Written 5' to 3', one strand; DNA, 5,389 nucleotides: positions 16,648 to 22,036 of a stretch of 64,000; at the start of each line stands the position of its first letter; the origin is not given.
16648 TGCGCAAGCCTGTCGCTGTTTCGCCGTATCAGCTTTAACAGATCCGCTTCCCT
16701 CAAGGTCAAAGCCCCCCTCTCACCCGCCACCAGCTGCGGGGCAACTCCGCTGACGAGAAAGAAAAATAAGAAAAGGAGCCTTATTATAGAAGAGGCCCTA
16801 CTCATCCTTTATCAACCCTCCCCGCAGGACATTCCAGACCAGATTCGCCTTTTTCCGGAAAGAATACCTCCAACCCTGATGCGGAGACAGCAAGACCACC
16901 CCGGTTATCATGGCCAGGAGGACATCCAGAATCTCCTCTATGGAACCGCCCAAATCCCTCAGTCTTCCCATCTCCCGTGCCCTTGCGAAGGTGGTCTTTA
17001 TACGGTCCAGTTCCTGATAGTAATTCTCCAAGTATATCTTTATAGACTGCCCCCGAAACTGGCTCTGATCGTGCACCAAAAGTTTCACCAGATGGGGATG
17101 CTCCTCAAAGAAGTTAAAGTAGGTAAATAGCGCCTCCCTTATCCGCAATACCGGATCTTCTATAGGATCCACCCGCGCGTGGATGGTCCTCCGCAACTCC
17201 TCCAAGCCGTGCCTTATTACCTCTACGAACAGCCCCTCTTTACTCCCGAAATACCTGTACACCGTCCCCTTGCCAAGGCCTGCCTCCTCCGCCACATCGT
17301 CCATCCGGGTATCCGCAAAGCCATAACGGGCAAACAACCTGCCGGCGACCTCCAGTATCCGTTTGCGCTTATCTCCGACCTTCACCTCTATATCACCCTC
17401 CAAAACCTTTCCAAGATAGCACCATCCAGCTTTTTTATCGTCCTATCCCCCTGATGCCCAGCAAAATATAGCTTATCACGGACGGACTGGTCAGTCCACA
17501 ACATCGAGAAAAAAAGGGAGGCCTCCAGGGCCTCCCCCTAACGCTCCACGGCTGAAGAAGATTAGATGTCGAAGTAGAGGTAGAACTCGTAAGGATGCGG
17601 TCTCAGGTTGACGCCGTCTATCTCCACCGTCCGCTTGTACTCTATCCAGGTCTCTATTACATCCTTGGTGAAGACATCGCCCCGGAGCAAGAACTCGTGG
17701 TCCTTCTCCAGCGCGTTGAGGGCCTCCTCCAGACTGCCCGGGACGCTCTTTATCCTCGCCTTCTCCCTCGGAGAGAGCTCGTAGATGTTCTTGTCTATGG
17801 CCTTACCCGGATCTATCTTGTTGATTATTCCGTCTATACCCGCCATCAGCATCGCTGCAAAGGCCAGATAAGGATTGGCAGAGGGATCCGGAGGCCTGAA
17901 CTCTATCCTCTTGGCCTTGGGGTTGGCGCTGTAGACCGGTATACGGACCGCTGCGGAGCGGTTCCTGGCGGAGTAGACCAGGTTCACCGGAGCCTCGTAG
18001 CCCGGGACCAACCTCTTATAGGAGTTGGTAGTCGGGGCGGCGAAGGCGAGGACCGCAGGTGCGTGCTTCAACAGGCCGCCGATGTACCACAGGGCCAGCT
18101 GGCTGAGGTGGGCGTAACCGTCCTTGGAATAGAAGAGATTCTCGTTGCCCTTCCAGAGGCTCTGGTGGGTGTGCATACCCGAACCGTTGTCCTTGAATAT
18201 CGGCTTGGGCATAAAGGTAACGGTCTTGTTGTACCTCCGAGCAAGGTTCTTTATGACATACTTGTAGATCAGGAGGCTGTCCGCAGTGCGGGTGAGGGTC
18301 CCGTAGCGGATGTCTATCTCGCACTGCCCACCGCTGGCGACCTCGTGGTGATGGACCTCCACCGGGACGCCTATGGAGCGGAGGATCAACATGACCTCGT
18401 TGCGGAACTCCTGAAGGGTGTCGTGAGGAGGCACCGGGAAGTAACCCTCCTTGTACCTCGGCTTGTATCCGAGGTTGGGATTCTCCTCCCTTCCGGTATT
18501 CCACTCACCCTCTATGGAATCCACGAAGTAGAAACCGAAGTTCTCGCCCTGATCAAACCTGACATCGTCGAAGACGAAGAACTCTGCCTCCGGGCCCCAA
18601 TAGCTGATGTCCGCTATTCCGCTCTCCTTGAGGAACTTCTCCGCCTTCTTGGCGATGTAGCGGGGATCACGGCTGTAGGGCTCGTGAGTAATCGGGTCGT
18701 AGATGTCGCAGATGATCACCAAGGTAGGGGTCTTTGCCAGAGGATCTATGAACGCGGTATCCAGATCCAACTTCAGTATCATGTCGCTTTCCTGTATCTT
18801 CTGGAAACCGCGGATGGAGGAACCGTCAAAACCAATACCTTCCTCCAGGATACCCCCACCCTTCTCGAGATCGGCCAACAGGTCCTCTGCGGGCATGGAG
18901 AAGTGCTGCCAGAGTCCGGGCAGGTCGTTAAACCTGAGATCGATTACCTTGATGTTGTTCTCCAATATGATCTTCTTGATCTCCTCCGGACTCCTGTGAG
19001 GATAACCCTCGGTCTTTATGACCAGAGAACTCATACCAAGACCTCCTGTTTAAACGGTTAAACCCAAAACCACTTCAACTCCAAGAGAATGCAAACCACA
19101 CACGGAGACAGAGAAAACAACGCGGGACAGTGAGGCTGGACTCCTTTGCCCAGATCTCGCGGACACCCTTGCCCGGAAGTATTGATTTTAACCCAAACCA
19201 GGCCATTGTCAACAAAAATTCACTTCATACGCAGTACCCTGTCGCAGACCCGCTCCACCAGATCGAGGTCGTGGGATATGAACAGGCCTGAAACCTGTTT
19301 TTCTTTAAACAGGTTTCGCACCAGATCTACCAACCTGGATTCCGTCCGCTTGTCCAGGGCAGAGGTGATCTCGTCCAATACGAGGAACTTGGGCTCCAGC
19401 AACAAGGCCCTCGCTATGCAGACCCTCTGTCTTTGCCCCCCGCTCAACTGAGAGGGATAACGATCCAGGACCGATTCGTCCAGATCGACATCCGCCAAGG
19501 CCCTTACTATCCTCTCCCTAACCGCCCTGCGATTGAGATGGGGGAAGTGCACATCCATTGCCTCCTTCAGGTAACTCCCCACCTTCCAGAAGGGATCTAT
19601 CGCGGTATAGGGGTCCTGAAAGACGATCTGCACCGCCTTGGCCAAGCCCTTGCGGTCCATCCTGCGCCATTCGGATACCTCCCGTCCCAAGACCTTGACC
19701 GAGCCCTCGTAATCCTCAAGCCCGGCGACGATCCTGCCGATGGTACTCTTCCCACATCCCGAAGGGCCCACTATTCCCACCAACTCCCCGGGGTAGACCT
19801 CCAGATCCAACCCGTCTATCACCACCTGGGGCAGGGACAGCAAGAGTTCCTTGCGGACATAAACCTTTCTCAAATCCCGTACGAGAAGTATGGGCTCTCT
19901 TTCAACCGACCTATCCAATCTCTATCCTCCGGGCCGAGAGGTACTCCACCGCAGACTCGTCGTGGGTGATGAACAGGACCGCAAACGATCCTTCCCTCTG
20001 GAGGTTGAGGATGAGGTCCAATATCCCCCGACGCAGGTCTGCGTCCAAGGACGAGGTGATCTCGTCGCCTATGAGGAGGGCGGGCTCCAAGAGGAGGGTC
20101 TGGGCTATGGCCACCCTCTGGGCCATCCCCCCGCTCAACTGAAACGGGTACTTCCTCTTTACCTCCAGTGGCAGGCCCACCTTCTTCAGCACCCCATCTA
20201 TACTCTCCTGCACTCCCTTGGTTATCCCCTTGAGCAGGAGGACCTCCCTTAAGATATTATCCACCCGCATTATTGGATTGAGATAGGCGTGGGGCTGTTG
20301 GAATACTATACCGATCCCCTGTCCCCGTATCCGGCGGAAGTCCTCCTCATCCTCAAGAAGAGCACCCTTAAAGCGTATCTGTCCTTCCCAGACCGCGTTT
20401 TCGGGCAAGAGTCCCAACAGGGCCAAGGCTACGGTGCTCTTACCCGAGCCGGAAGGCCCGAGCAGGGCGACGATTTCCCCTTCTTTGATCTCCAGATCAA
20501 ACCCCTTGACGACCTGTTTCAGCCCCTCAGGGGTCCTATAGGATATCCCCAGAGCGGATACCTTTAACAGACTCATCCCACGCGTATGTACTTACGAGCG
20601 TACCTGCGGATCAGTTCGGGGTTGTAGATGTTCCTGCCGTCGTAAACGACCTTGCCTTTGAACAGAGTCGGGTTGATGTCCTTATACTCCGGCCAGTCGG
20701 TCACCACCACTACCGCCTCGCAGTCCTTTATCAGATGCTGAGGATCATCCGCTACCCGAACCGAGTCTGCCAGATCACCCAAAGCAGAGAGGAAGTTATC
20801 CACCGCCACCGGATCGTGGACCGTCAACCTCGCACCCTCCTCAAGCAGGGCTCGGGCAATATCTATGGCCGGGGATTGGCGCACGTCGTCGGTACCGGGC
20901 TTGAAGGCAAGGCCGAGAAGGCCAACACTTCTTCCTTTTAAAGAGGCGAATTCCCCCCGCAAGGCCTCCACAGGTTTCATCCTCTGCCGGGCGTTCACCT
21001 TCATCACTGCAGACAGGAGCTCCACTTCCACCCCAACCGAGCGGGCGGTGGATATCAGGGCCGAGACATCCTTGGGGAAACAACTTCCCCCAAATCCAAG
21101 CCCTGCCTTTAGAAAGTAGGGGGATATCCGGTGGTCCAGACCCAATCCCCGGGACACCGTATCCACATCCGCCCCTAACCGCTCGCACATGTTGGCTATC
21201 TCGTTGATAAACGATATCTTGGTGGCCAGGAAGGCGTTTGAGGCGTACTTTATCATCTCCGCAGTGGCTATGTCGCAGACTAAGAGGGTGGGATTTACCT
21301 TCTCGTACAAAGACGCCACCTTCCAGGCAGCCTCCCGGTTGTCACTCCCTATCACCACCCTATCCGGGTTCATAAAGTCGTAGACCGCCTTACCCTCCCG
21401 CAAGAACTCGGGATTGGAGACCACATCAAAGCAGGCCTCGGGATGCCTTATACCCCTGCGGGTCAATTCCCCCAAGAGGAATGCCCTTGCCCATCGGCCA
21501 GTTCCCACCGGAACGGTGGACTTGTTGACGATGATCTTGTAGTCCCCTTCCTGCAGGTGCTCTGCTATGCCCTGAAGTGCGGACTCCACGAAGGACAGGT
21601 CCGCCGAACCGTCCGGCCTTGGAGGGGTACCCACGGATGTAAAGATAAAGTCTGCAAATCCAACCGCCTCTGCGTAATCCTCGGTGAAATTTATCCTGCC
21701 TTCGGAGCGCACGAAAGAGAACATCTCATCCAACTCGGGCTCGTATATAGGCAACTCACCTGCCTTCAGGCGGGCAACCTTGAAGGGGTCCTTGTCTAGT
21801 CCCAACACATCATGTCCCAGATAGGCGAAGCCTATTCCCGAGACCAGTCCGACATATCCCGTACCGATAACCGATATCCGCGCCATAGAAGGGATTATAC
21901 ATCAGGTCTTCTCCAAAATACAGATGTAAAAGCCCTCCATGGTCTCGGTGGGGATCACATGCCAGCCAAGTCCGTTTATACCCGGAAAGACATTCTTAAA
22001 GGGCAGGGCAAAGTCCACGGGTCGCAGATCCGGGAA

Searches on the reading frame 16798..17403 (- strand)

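Call 74: search_protein_families(library=pfam, proteins=[window:16798-17403:-], max_evalue=0.00001)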
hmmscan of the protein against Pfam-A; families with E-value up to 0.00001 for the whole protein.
window:16798-17403:- (201 aa): 1 family
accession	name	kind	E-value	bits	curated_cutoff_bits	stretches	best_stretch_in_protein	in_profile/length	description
PF00440.29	TetR_N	-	4.8e-18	65.1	24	1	16-62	1-47/47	Bacterial regulatory proteins, tetR family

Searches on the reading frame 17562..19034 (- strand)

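Call 48: search_protein_families(library=pfam, proteins=[window:17562-19034:-], max_evalue=0.00001)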
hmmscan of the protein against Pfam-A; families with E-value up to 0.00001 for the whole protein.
window:17562-19034:- (490 aa): 2 families
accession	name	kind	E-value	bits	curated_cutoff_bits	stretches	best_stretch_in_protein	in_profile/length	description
PF00120.29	Gln-synt_C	-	5.4e-137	456.9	24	1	122-487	2-344/344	Glutamine synthetase, catalytic domain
PF03951.24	Gln-synt_N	-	7.3e-29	99.7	33.4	1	27-114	1-82/82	Glutamine synthetase, beta-Grasp domain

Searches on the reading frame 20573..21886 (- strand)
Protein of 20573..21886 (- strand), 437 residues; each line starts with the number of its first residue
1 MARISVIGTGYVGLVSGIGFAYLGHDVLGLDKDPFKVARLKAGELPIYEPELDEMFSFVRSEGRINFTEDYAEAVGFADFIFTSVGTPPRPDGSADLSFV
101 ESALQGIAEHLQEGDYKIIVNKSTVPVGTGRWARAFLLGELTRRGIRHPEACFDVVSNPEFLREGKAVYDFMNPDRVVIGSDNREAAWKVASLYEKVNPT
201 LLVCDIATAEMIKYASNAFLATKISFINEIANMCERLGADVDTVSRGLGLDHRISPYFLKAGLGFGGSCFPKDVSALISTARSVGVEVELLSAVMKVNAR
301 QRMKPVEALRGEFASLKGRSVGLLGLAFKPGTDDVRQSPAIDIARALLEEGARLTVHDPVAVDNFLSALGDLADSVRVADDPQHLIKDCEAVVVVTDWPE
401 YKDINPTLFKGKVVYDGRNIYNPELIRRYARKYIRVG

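Call 74: search_protein_families(library=pfam, proteins=[window:20573-21886:-], max_evalue=0.00001)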
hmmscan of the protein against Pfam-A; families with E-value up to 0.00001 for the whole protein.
window:20573-21886:- (437 aa): 4 families
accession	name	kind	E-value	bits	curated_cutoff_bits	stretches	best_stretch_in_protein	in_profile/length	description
PF03721.20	UDPG_MGDP_dh_N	-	2.7e-58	197.1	27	1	3-187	2-181/187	UDP-glucose/GDP-mannose dehydrogenase family, NAD binding domain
PF00984.24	UDPG_MGDP_dh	-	7.8e-39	132.1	25.4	1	208-299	2-93/94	UDP-glucose/GDP-mannose dehydrogenase family, central domain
PF03720.21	UDPG_MGDP_dh_C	-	2.2e-29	102.3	30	1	323-423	2-103/103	UDP-glucose/GDP-mannose dehydrogenase family, UDP binding domain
PF03807.23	F420_oxidored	-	3e-06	28.2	21.6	0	3-85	1-67/94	NADP oxidoreductase coenzyme F420-dependent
